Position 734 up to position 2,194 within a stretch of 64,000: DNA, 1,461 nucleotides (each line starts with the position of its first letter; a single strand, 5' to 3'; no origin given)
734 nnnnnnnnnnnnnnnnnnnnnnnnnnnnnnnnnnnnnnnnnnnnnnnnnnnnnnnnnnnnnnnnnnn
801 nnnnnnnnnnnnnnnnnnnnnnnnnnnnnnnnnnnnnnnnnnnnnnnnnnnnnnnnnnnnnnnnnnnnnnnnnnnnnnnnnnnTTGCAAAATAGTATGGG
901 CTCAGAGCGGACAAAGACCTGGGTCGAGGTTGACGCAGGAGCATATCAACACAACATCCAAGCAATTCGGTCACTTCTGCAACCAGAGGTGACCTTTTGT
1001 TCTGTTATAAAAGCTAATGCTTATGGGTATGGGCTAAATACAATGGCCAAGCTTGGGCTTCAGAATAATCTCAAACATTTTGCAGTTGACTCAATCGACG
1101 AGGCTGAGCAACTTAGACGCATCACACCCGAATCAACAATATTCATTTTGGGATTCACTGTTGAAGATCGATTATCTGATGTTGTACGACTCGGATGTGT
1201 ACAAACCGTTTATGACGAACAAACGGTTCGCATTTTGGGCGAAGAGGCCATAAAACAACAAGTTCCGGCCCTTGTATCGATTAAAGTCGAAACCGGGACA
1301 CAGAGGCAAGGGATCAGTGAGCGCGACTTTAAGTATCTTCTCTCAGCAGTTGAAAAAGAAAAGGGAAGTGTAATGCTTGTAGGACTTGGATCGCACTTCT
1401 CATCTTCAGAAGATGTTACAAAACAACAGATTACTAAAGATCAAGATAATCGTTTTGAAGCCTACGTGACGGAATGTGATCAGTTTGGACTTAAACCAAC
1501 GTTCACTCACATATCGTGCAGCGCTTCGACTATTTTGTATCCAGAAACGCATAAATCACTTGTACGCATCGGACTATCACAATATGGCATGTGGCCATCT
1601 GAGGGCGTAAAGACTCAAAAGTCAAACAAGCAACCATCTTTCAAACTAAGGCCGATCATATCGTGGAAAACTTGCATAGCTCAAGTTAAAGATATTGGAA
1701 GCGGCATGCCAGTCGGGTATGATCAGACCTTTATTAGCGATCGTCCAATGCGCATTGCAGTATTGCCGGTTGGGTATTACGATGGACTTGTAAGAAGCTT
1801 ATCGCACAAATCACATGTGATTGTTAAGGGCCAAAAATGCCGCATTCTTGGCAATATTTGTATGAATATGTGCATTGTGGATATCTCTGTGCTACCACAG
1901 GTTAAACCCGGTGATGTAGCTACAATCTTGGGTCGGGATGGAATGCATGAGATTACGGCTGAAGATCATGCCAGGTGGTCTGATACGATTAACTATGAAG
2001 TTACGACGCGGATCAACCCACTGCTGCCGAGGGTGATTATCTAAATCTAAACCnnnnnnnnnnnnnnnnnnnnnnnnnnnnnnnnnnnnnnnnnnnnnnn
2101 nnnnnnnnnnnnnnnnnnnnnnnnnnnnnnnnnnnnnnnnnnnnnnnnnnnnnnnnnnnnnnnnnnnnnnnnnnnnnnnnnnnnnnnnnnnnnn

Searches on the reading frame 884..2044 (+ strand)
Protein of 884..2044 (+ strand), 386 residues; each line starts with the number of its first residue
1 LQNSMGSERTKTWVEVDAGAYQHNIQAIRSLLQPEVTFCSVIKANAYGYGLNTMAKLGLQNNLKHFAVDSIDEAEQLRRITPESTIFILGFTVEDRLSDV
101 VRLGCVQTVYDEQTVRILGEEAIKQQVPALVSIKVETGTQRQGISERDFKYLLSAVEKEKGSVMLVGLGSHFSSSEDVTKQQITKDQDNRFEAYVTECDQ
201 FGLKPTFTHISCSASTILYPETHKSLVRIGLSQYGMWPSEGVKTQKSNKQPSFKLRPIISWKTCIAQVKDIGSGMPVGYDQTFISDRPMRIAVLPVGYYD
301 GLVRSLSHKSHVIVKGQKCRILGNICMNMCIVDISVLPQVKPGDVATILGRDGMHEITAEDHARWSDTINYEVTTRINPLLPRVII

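Call 70: search_protein_families(library=pfam, proteins=[window:884-2044:+], max_evalue=0.001)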
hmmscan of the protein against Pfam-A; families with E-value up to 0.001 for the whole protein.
window:884-2044:+ (386 aa): 2 families
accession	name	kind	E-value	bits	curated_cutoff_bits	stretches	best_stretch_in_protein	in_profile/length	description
PF01168.26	Ala_racemase_N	-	6.5e-43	147.4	24.1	1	16-236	1-218/220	Alanine racemase, N-terminal domain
PF00842.27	Ala_racemase_C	-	3.7e-42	143.4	25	1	259-384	2-126/127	Alanine racemase, C-terminal domain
